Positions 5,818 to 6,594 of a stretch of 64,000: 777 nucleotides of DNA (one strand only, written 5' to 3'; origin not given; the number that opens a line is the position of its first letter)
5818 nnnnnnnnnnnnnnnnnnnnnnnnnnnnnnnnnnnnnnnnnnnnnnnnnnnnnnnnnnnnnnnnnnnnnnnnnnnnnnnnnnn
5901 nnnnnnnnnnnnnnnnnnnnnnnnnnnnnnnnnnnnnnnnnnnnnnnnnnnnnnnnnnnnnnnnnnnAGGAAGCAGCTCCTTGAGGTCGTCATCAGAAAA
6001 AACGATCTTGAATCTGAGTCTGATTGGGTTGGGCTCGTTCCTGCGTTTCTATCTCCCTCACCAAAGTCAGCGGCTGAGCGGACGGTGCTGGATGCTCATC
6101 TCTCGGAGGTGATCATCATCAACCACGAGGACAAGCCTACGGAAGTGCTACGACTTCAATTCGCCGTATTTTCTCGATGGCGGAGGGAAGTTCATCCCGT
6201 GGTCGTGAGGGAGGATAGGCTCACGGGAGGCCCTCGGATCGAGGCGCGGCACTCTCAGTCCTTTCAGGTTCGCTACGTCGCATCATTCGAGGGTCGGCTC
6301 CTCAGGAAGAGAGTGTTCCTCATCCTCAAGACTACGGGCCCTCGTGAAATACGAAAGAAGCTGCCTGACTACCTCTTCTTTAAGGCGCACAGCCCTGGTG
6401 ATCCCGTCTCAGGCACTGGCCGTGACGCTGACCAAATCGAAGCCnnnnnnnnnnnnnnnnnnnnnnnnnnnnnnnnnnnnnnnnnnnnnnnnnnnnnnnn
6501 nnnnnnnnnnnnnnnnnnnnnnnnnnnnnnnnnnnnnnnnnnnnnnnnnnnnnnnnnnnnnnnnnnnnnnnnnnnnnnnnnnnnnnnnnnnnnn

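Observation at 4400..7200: Lower-GC islet with orphan genes flanked by ~200 bp direct repeats that duplicate the 5' end of a small membrane-protein gene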

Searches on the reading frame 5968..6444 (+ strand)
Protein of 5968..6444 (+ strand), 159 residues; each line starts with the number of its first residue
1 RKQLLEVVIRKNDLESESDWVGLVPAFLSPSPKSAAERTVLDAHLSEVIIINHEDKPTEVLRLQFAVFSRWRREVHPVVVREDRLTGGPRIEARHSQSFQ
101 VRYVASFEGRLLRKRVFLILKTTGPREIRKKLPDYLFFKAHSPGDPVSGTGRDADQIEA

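Call 33: find_homologous_proteins(query=A3, max_evalue=0.001)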
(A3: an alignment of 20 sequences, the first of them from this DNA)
Query A3 (20 sequences) (159 aa, profile of the alignment): 8 proteins with E <= 0.001 among 1815 candidates.
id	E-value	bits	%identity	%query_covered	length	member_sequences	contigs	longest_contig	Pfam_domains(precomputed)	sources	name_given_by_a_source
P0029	3.6e-56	207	40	84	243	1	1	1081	-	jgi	-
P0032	3.1e-51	191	39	81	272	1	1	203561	-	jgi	jgi:hypothetical protein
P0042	4.7e-50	187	32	67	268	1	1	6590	-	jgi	jgi:hypothetical protein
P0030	3.3e-49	184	39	75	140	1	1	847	-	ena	-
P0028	2.0e-45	172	66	92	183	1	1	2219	-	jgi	-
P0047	1.2e-43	166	41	70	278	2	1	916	-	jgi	jgi:hypothetical protein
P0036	3.3e-40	155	40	65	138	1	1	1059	-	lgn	-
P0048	1.1e-20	92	31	58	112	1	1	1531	-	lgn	-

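Call 42: predict_structure(alignment_id=A3)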
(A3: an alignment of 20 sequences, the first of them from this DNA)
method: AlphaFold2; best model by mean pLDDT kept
length: 159 residues; sequences in the alignment: 20
mean_pLDDT: 88.9   pTM: 0.79
mean pLDDT of the five models: 88.9, 88.6, 88.6, 88.3, 86.1
residues with pLDDT >= 90: 113; 70-90: 24; 50-70: 21; < 50: 1
segments of 3 or more residues with pLDDT < 50: none
pLDDT, mean of each block of 10 residues (from residue 1): 91 86 90 88 97 96 97 97 97 97 97 96 90 88 57 56
secondary structure, 60 per line:
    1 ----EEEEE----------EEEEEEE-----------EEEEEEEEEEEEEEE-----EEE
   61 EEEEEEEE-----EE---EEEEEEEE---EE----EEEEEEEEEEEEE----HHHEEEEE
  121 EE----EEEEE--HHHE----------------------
elements in order: E5-9 E20-26 E38-52 E58-68 E79-86 E96-108 E116-122 E127-131
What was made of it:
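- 5839..6447 (+): p202: an ORF encoding a rare beta-sandwich domain (residues about 46-185). The likely true start is the ATG at 5905 (180 aa). It lacks the N-terminal TM helix of its closest homologue. AF2 with the alignment gives pLDDT 88.9, eight strands (call 42).
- Confident beta-sandwich model: call 42.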

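Call 73: find_related_loci(query=A3, collection=viral_contigs, flank=6000)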
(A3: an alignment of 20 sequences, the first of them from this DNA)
Query A3 (159 aa) in viral_contigs; peptide patterns used: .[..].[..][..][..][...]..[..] (x = any residue, [..] = any of these).
10 stretches matched a pattern, but none encodes a relative of the query by tblastn (E <= 1e-3).

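Call 75: fold_search(model_id=the predicted structure, library=viral)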
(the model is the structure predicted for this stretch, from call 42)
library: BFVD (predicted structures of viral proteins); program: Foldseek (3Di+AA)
matches with E <= 10: 744; with E <= 0.001: 0
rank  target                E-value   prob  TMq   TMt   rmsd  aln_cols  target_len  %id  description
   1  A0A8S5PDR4            2.7e-03  1.00  0.36  0.34  10.7       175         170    8  Uncharacterized protein [Siphoviridae sp. ctorp6]
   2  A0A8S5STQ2            4.6e-03  0.82  0.25  0.26  14.1       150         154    9  Thiamine pyridinylase I [Phage sp. ctcqm2]
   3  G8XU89                8.8e-03  0.92  0.26  0.16   8.5       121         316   12  Membrane protein A14 [Aotine betaherpesvirus 1]
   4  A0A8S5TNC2            1.0e-02  0.99  0.38  0.31  11.7       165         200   13  Uncharacterized protein [Siphoviridae sp. ctamP19]
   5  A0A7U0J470            1.3e-02  1.00  0.38  0.34   6.5       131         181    9  (no name in the UniProt tables at hand)
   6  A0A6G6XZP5            1.6e-02  0.91  0.30  0.33  12.5       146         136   10  (no name in the UniProt tables at hand)
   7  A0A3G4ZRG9            2.2e-02  0.82  0.30  0.27   9.7       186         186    8  Uncharacterized protein [Dasosvirus sp.]
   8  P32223                2.3e-02  0.72  0.25  0.29   9.2       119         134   10  Uncharacterized protein C9 [Swinepox virus (strain Kasza)]
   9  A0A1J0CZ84            2.6e-02  0.72  0.28  0.12  15.6       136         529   10  (no name in the UniProt tables at hand)
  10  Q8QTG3                2.8e-02  0.75  0.23  0.19  11.1        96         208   10  WSSV058 [White spot syndrome virus]
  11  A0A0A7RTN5            3.0e-02  0.87  0.34  0.25  10.2       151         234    8  (no name in the UniProt tables at hand)
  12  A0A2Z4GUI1            3.0e-02  0.84  0.32  0.29   8.9       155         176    9  (no name in the UniProt tables at hand)
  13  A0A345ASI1            3.2e-02  0.99  0.37  0.37   4.3       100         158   11  DUF4352 domain-containing protein [Paenibacillus phage C7Cdelta]
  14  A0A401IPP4            3.2e-02  0.80  0.26  0.23  11.4       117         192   11  Wsv311-like protein [Sesarmops intermedium nimavirus]
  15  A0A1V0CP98            3.2e-02  0.63  0.25  0.26  13.0       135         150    9  (no name in the UniProt tables at hand)
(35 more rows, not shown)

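Call 76: fold_search(model_id=the predicted structure, library=pdb)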
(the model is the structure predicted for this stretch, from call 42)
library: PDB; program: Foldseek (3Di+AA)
matches with E <= 10: 1353; with E <= 0.001: 1
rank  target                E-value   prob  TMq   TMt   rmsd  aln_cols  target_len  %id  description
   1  3zk0                  5.6e-04  1.00  0.31  0.41   9.9       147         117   15  The crystal structure of a Cu(I) metallochaperone from Streptomyces lividans in its apo form (released 2014-01-29)
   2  3zja                  1.4e-03  1.00  0.31  0.42   9.9       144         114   14  The crystal structure of a Cu(I) metallochaperone from Streptomyces lividans (released 2014-01-29)
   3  2dwx_A                3.4e-03  0.95  0.27  0.32   9.8       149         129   15  Co-crystal Structure Analysis of GGA1-GAE with the WNSF motif (released 2007-04-17)
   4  2dwx_C                4.2e-03  1.00  0.34  0.41   8.3       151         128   14  Co-crystal Structure Analysis of GGA1-GAE with the WNSF motif (released 2007-04-17)
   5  9yah                  4.2e-03  0.98  0.32  0.39   9.7       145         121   14  Crystal structure of metallochaperone AccA from Neisseria gonorrhoeae (released 2026-03-25)
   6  6p1g_A                7.6e-03  0.87  0.25  0.30  10.4       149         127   13  Copper-bound PCuAC domain from PmoF2 (released 2019-09-25)
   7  1qtp                  9.0e-03  0.99  0.32  0.22  10.0       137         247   11  CRYSTAL STRUCTURE OF THE AP-2 CLATHRIN ADAPTOR ALPHA-APPENDAGE (released 1999-07-12)
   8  7ohi_A                1.1e-02  0.91  0.28  0.19  10.7       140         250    9  FCHO1-peptide-AP2 alpha ear complex (released 2022-06-01)
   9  1na8_A                1.1e-02  0.89  0.28  0.29  13.5       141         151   14  Crystal structure of ADP-ribosylation factor binding protein GGA1 (released 2003-07-29)
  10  6p1f                  1.2e-02  0.97  0.29  0.36   8.3       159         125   10  apo PmoF2 PCuAC domain (released 2019-09-25)
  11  2ed6_A                1.2e-02  0.95  0.28  0.26  11.1       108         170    8  Crystal Structure of Envelope Protein VP28 from White Spot Syndrome Virus (WSSV) (released 2007-06-05)
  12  2dwy_C                1.3e-02  0.99  0.34  0.39   8.2       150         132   15  Crystal Structure Analysis of GGA1-GAE (released 2007-04-17)
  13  3nrf_A                1.4e-02  0.99  0.31  0.43   6.5       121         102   14  Crystal structure of an apag protein (PA1934) from pseudomonas aeruginosa pao1 at 1.50 A resolution (released 2010-07-28)
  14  1tza_A                1.5e-02  0.98  0.34  0.38   6.9       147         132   11  X-ray structure of Northeast Structural Genomics Consortium target SoR45 (released 2004-07-27)
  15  1na8_B                1.5e-02  0.93  0.29  0.31  12.3       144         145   15  Crystal structure of ADP-ribosylation factor binding protein GGA1 (released 2003-07-29)
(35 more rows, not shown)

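Call 84: search_protein_families(library=pfam, alignment_id=A3, max_evalue=1)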
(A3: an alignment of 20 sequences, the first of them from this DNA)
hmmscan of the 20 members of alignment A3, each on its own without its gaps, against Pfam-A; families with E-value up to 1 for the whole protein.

A. member 1, seq(159 aa): 0 families

B. families by the number of members that match (of 20 scanned): 2 families
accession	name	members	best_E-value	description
PF03548.22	LolA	1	0.06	Outer membrane lipoprotein carrier protein LolA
PF07696.17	7TMR-DISMED2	1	0.14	7TMR-DISM extracellular 2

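Call 85: search_solved_structures(query=A3, max_evalue=1)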
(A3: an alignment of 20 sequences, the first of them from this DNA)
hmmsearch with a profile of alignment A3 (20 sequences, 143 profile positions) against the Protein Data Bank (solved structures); distinct sequences matched with E-value up to 1: 0.
